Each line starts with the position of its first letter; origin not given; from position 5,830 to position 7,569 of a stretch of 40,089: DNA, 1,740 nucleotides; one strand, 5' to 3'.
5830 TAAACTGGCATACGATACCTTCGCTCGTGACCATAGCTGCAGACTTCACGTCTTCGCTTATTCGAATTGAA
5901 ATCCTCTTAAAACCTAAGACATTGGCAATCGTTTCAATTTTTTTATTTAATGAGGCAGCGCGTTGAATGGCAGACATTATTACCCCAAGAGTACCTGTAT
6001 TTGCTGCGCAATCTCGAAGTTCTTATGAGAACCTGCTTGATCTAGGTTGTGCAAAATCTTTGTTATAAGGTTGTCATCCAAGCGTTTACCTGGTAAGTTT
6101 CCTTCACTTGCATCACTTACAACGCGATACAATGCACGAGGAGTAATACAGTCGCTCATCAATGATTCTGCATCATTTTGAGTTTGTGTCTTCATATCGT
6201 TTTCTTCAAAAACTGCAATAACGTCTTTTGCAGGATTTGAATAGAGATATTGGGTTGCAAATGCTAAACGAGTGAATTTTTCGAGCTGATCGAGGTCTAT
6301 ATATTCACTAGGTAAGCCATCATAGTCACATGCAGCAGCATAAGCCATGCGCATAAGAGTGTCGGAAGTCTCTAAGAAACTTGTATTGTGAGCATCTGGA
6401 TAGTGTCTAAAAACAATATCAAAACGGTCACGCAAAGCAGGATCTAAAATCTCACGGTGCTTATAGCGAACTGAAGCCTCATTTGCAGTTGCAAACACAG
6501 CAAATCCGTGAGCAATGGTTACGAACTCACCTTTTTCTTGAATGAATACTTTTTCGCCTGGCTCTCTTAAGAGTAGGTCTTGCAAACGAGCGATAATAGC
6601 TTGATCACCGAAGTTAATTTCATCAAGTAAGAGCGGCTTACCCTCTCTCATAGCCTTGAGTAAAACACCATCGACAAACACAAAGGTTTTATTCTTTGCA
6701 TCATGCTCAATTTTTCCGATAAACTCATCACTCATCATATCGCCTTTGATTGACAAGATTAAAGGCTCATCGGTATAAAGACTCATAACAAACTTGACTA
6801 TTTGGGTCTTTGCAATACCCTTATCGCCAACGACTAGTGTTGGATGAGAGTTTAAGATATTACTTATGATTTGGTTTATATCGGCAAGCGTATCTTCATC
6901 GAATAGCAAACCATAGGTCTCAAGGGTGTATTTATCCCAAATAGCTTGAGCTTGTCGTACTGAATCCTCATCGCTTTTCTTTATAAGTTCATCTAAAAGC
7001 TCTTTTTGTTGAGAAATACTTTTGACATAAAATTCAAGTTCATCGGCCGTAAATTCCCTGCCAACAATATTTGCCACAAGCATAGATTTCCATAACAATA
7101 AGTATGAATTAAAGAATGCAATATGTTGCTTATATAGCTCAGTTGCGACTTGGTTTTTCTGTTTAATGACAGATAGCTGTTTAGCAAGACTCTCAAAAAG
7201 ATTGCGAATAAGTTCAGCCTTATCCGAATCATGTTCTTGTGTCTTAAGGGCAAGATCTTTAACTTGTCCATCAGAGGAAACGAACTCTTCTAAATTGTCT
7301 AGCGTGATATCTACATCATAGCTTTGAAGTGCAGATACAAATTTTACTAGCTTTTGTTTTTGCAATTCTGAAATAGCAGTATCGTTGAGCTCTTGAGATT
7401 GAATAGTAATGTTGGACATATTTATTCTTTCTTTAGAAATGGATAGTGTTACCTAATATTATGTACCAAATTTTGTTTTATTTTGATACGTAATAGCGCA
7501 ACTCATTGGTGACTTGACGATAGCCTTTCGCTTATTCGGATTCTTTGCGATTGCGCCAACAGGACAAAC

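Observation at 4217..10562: bis-MGD molybdoenzyme operon with a MoxR/AAA_5 ATPase plus VWA (NorQ/NorD-, CbbQ/CbbO-, CoxD/CoxE-like) pair instead of a TorD/NarJ-type chaperone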

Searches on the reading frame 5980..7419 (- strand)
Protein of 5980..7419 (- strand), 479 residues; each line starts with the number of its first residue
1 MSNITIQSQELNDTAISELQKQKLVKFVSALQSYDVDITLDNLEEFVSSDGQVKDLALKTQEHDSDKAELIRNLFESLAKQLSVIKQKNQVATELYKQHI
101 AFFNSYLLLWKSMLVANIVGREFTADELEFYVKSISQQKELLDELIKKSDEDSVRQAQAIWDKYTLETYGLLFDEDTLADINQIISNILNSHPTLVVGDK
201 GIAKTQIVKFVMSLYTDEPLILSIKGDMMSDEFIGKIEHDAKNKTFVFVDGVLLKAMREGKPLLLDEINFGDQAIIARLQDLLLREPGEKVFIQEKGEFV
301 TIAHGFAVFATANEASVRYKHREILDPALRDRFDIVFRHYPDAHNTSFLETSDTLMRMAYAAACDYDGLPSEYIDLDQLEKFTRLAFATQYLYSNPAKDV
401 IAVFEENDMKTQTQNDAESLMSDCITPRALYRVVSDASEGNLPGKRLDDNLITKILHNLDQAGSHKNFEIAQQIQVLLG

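Call 5: search_protein_families(library=pfam, proteins=[window:5980-7419:-], max_evalue=0.01)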
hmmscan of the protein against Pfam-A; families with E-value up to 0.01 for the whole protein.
window:5980-7419:- (479 aa): 4 families
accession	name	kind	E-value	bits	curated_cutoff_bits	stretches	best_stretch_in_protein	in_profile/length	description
PF07728.20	AAA_5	-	2.7e-18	66.7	22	1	194-333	2-139/139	AAA domain (dynein-related subfamily)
PF00493.29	MCM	-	1.5e-05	24.6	23.3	1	194-338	60-203/224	MCM P-loop domain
PF07726.17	AAA_3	-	6.1e-05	23.3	27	1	195-333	3-129/131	ATPase family associated with various cellular activities (AAA)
PF05277.18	DUF726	-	0.0091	15.4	22.6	0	147-230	109-190/343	Protein of unknown function (DUF726)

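Call 6: search_protein_families(library=ncbifam, proteins=[window:5980-7419:-], max_evalue=0.01)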
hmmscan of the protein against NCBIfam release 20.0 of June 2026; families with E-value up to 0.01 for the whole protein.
window:5980-7419:- (479 aa): 0 families

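Call 8: find_homologous_proteins(query=window:5980-7419:-, max_evalue=0.001)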
Query window:5980-7419:- (479 aa): 115 proteins with E <= 0.001 among 8000 candidates.
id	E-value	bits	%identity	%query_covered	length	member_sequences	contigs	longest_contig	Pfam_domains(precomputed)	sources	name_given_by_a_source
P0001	0.0e+0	1043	100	100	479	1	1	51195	PF00493.30,PF07728.21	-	-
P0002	2.6e-128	447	54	81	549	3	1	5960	PF07726.18,PF00493.30,PF07728.21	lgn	-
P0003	2.0e-127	444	47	95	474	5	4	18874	PF07726.18,PF00493.30,PF07728.21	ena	-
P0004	3.2e-127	443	52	86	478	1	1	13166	PF07726.18,PF00493.30,PF07728.21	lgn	-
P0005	3.7e-127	443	48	95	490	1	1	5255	PF07726.18,PF07728.21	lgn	-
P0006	2.5e-126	440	48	95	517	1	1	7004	PF07726.18,PF07728.21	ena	-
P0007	3.7e-124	433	47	96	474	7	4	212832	PF07726.18,PF00493.30,PF07728.21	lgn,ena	-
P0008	4.3e-124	433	51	88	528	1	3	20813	PF07726.18,PF00493.30,PF07728.21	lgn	-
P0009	5.9e-124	433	53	79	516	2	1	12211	PF07726.18,PF00493.30,PF07728.21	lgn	-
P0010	5.9e-124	433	48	95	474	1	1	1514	PF07726.18,PF00493.30,PF07728.21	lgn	-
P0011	1.1e-123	432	48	94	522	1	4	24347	PF07726.18,PF00493.30,PF07728.21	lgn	-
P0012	3.2e-123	430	48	96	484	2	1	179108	PF07726.18,PF07728.21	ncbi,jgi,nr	ncbi:MAG: AAA family ATPase [Eggerthellaceae bacterium]|nr:AAA family ATPase [Eggerthellaceae bacter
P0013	1.8e-122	428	50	87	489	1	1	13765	PF07726.18,PF07728.21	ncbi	-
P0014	4.0e-122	427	45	95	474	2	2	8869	PF07726.18,PF00493.30,PF07728.21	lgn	-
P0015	3.9e-121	423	55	78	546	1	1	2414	PF07726.18,PF00493.30,PF07728.21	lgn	-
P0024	1.2e-118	415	47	95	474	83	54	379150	PF07726.18,PF00493.30,PF07728.21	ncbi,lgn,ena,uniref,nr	ncbi:AAA family ATPase [Gordonibacter sp. RACS_AR49]|uniref:AAA family ATPase n=1 Tax=Gordonibacter 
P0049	1.7e-96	342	42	95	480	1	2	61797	PF07726.18,PF07728.21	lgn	-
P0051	7.8e-95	337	43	86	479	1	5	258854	PF07728.21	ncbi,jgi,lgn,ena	jgi:hypothetical protein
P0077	2.2e-80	289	41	86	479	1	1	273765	PF00493.30,PF07728.21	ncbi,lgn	ncbi:MAG: AAA family ATPase [Patescibacteria group bacterium]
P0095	1.9e-67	246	40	78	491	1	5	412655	PF07728.21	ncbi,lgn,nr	ncbi:MAG TPA: AAA family ATPase [Candidatus Saccharimonadales bacterium]|nr:AAA family ATPase [Candi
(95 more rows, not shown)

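Call 9: find_encoding_contigs(protein=P0024, flank=10000, max_places=4)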
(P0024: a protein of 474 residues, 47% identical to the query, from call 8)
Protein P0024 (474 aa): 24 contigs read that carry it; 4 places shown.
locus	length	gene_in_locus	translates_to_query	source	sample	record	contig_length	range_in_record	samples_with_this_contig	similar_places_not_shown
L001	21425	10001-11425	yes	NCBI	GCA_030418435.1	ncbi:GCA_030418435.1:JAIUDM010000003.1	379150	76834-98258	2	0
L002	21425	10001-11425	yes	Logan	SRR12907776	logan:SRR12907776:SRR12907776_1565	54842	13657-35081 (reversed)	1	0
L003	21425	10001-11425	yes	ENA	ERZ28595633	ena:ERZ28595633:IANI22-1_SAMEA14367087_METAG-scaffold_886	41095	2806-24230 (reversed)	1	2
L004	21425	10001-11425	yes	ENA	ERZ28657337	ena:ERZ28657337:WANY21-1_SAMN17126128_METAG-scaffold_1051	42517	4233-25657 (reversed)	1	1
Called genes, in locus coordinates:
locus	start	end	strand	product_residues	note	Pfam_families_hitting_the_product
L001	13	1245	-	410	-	-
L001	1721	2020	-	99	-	PF12838:Fer4_7 (faint), PF13484:Fer4_16 (faint), PF00037:Fer4 (faint), PF12797:Fer4_2 (faint), PF12837:Fer4_6 (faint), PF13237:Fer4_10, PF14697:Fer4_21 (weak), PF13187:Fer4_9 (weak)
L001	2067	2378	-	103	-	-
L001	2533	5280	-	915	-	PF00384:Molybdopterin, PF01568:Molydop_binding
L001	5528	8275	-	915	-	PF13424:TPR_12 (faint), PF00515:TPR_1 (faint), PF07719:TPR_2 (faint), PF25873:WHD_MalT, PF17874:TPR_MalT, PF00196:GerE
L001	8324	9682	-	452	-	PF05697:Trigger_N (weak), PF05698:Trigger_C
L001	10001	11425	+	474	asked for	PF00493:MCM (weak), PF07726:AAA_3 (weak), PF07728:AAA_5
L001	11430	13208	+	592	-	-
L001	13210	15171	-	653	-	PF13522:GATase_6, PF13537:GATase_7, PF00733:Asn_synthase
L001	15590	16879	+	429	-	-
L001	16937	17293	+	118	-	PF07853:DUF1648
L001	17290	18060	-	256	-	PF00557:Peptidase_M24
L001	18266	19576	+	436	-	-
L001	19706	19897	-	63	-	-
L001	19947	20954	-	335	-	PF01145:Band_7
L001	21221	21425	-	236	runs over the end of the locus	PF00687:Ribosomal_L1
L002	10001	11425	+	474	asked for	PF00493:MCM (weak), PF07726:AAA_3 (weak), PF07728:AAA_5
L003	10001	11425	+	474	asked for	PF00493:MCM (weak), PF07726:AAA_3 (weak), PF07728:AAA_5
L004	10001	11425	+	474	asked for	PF00493:MCM (weak), PF07726:AAA_3 (weak), PF07728:AAA_5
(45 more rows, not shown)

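Call 10: find_encoding_contigs(protein=P0012, flank=10000, max_places=3)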
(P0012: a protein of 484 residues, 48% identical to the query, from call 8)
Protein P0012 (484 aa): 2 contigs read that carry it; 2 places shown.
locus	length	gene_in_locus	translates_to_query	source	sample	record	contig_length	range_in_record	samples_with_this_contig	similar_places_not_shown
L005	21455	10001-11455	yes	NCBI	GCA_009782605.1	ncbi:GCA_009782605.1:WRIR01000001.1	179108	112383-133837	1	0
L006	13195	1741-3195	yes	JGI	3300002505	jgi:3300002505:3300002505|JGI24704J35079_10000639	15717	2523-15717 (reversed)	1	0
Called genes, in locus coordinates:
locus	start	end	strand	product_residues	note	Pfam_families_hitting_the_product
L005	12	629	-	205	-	PF12837:Fer4_6 (faint), PF13237:Fer4_10 (faint), PF12838:Fer4_7 (weak), PF13187:Fer4_9 (faint), PF13247:Fer4_11, PF00037:Fer4 (weak), PF12797:Fer4_2 (weak), PF13247:Fer4_11 (weak)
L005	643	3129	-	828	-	PF04879:Molybdop_Fe4S4, PF00384:Molybdopterin, PF01568:Molydop_binding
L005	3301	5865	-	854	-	PF25873:WHD_MalT (weak), PF17874:TPR_MalT (weak), PF00196:GerE, PF04545:Sigma70_r4 (faint)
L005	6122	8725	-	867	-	-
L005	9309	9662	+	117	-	-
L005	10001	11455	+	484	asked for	PF07726:AAA_3 (weak), PF07728:AAA_5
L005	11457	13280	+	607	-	-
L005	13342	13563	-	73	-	PF25160:LdpA_Fe-S-bd (faint), PF12797:Fer4_2 (weak), PF12837:Fer4_6 (weak), PF13237:Fer4_10, PF00037:Fer4 (weak), PF14697:Fer4_21 (weak), PF12838:Fer4_7, PF13187:Fer4_9 (weak), +1 more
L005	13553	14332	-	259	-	PF00196:GerE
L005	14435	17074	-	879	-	PF00384:Molybdopterin, PF01568:Molydop_binding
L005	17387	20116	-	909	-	PF13191:AAA_16 (weak), PF25873:WHD_MalT, PF17874:TPR_MalT, PF00196:GerE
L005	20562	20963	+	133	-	PF08207:EFP_N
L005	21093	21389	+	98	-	-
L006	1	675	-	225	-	?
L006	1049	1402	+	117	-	-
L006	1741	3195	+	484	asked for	PF07726:AAA_3 (weak), PF07728:AAA_5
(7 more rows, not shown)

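Call 11: find_encoding_contigs(protein=P0095, flank=8000, max_places=2)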
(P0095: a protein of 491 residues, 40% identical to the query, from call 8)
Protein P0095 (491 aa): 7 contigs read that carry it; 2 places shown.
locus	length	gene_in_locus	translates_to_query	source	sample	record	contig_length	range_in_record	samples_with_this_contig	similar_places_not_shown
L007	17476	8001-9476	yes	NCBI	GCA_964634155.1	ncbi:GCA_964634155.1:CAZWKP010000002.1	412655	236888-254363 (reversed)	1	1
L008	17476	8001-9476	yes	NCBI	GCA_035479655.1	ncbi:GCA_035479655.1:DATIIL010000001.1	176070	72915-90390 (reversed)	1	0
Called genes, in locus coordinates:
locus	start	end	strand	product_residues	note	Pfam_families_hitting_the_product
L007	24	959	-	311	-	-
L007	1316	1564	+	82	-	-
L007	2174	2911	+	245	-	PF01909:NTP_transf_2 (faint)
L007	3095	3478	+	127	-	PF08327:AHSA1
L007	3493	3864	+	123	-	PF00903:Glyoxalase (weak), PF13669:Glyoxalase_4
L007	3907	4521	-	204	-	-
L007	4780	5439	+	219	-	-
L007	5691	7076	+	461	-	PF04055:Radical_SAM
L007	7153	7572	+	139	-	PF08570:DUF1761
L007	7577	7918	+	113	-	PF04993:TfoX_N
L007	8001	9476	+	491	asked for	PF07728:AAA_5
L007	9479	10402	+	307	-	-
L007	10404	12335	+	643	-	PF00092:VWA (weak), PF13519:VWA_2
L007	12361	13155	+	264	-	-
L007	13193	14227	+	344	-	PF01926:MMR_HSR1, PF02421:FeoB_N, PF06071:YchF-GTPase_C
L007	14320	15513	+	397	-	-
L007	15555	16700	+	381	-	PF13378:MR_MLE_C, PF26685:DUF8230_C (weak)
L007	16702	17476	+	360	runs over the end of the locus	PF01427:Peptidase_M15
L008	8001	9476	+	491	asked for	PF07728:AAA_5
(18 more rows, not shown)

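Call 12: find_encoding_contigs(protein=P0051, flank=8000, max_places=2)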
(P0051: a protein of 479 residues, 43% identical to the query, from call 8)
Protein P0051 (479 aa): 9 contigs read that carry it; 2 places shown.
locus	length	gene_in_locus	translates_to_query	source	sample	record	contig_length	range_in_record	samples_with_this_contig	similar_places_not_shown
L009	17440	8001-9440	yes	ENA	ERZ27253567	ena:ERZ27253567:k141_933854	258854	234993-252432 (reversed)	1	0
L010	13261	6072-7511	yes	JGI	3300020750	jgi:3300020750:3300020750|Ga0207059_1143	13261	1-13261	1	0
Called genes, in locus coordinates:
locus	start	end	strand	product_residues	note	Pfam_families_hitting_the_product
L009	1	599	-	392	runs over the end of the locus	-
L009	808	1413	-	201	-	PF12686:DUF3800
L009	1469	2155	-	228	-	-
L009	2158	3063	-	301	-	-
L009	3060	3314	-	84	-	-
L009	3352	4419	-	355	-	PF01609:DDE_Tnp_1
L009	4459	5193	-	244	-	-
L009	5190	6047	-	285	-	-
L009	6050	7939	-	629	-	-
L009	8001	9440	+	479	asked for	PF07728:AAA_5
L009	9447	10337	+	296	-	-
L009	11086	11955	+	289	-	PF02195:ParB_N, PF17762:HTH_ParB (weak)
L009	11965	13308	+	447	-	PF00239:Resolvase, PF07508:Recombinase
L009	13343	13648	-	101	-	-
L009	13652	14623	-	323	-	PF07804:HipA_C (weak), PF20613:HipA_2 (faint)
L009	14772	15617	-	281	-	-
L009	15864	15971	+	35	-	-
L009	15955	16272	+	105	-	PF11171:DUF2958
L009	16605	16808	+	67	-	-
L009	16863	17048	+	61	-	-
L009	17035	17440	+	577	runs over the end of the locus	PF00239:Resolvase (weak)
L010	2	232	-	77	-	?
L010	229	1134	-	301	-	-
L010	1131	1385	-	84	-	-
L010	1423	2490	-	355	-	PF01609:DDE_Tnp_1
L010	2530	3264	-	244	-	-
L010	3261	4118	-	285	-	-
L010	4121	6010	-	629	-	-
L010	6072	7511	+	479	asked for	PF07728:AAA_5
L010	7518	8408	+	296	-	-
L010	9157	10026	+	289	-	PF02195:ParB_N, PF17762:HTH_ParB (weak)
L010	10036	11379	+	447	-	PF00239:Resolvase, PF07508:Recombinase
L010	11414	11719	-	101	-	-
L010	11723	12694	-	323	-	PF07804:HipA_C (weak), PF20613:HipA_2 (faint)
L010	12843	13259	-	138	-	?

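Call 13: find_encoding_contigs(protein=P0077, flank=8000, max_places=2)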
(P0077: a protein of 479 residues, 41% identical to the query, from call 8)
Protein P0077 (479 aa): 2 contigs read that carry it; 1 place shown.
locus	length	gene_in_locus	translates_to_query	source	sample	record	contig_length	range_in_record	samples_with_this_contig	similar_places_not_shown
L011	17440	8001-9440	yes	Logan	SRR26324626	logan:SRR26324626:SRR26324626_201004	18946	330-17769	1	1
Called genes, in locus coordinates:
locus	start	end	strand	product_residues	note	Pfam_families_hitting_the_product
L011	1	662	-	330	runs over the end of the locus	?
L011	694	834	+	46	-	-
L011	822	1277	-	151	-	-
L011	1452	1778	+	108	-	-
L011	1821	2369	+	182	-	-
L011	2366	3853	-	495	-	PF10502:Peptidase_S26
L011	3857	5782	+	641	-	PF19077:Big_13 (faint), PF17957:Big_7, PF09136:Glucodextran_B (faint)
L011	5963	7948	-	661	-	PF00092:VWA (weak), PF13519:VWA_2 (weak)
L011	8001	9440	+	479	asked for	PF00493:MCM (weak), PF07728:AAA_5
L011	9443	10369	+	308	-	-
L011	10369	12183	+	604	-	-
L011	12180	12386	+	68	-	-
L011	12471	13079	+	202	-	PF13023:HD_3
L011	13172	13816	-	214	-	-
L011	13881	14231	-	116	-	PF09966:DUF2200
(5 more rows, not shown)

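Call 14: search_protein_families(library=padloc, proteins=[window:5980-7419:-, L007:9479-10402:+, L007:10404-12335:+, L009:9447-10337:+, L009:6050-7939:-, L001:11430-13208:+], max_evalue=0.01)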
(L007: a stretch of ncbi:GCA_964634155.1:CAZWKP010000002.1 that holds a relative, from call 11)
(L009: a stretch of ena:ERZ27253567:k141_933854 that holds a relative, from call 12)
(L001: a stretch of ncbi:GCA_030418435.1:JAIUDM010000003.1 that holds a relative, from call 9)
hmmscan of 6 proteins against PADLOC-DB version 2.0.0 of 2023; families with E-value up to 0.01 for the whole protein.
window:5980-7419:- (479 aa): 0 families

L007:9479-10402:+ (307 aa): 0 families

L007:10404-12335:+ (643 aa): 0 families

L009:9447-10337:+ (296 aa): 0 families

L009:6050-7939:- (629 aa): 0 families

L001:11430-13208:+ (592 aa): 0 families

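Call 15: search_protein_families(library=pfam, proteins=[L007:9479-10402:+, L007:10404-12335:+, L009:9447-10337:+, L009:6050-7939:-, L001:11430-13208:+, L005:11457-13280:+, L001:2533-5280:-, L005:14435-17074:-, L001:8324-9682:-], max_evalue=0.01)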
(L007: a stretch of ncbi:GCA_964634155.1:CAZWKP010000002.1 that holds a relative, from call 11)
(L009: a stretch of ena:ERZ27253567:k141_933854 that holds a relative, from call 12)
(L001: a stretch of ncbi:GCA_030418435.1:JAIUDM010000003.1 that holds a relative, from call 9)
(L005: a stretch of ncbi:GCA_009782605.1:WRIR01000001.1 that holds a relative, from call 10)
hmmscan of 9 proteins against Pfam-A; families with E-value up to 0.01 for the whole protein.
L007:9479-10402:+ (307 aa): 0 families

L007:10404-12335:+ (643 aa): 4 families
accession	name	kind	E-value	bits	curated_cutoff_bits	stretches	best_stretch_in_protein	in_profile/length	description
PF13519.12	VWA_2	-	2.8e-08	34.8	27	1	464-581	3-107/107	von Willebrand factor type A domain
PF00092.34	VWA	-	4.1e-07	30.8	23.8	1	461-590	1-124/174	von Willebrand factor type A domain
PF13768.12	VWA_3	-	0.00044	20.8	27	0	509-594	34-118/155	von Willebrand factor type A domain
PF05762.20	VWA_CoxE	-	0.0046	16.8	26.4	0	510-588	89-168/222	VWA domain containing CoxE-like protein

L009:9447-10337:+ (296 aa): 0 families

L009:6050-7939:- (629 aa): 2 families
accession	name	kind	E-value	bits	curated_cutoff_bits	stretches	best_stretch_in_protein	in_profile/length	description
PF13519.12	VWA_2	-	2.3e-05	25.4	27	1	448-564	3-106/107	von Willebrand factor type A domain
PF00092.34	VWA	-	0.0013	19.4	23.8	1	445-592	1-139/174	von Willebrand factor type A domain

L001:11430-13208:+ (592 aa): 1 family
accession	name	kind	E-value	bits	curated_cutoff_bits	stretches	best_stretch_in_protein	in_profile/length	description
PF13519.12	VWA_2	-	0.00086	20.3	27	1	407-522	2-105/107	von Willebrand factor type A domain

L005:11457-13280:+ (607 aa): 3 families
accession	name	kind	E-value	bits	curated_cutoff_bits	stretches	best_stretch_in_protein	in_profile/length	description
PF13519.12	VWA_2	-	6.6e-05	23.9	27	1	426-543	1-106/107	von Willebrand factor type A domain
PF00092.34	VWA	-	0.0018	18.9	23.8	1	425-545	1-115/174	von Willebrand factor type A domain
PF05762.20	VWA_CoxE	-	0.0035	17.2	26.4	0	411-548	44-164/222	VWA domain containing CoxE-like protein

L001:2533-5280:- (915 aa): 3 families
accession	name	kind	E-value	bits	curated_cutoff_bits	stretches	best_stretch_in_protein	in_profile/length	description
PF00384.28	Molybdopterin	-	5.1e-18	65.6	24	1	92-587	6-318/353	Molybdopterin oxidoreductase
PF01568.27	Molydop_binding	-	2.1e-16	60.4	26.8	1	727-809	1-82/110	Molydopterin dinucleotide binding domain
PF04879.21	Molybdop_Fe4S4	-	0.00022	21.6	22.7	1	28-63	2-35/55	Molybdopterin oxidoreductase Fe4S4 domain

L005:14435-17074:- (879 aa): 3 families
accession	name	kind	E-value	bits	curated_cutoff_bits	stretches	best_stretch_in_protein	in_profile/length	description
PF00384.28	Molybdopterin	-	5.2e-17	62.3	24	1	81-269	8-193/353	Molybdopterin oxidoreductase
PF01568.27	Molydop_binding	-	8e-17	61.7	26.8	1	722-814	12-93/110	Molydopterin dinucleotide binding domain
PF04879.21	Molybdop_Fe4S4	-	0.00061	20.1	22.7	1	12-47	2-35/55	Molybdopterin oxidoreductase Fe4S4 domain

L001:8324-9682:- (452 aa): 2 families
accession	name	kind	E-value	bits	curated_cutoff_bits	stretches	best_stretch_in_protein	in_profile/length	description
PF05698.19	Trigger_C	-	1.4e-17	64.7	22.7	1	271-406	2-140/162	Bacterial trigger factor protein (TF) C-terminus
PF05697.18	Trigger_N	-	1.1e-07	32.7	22.2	1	11-148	9-143/144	Bacterial trigger factor protein (TF)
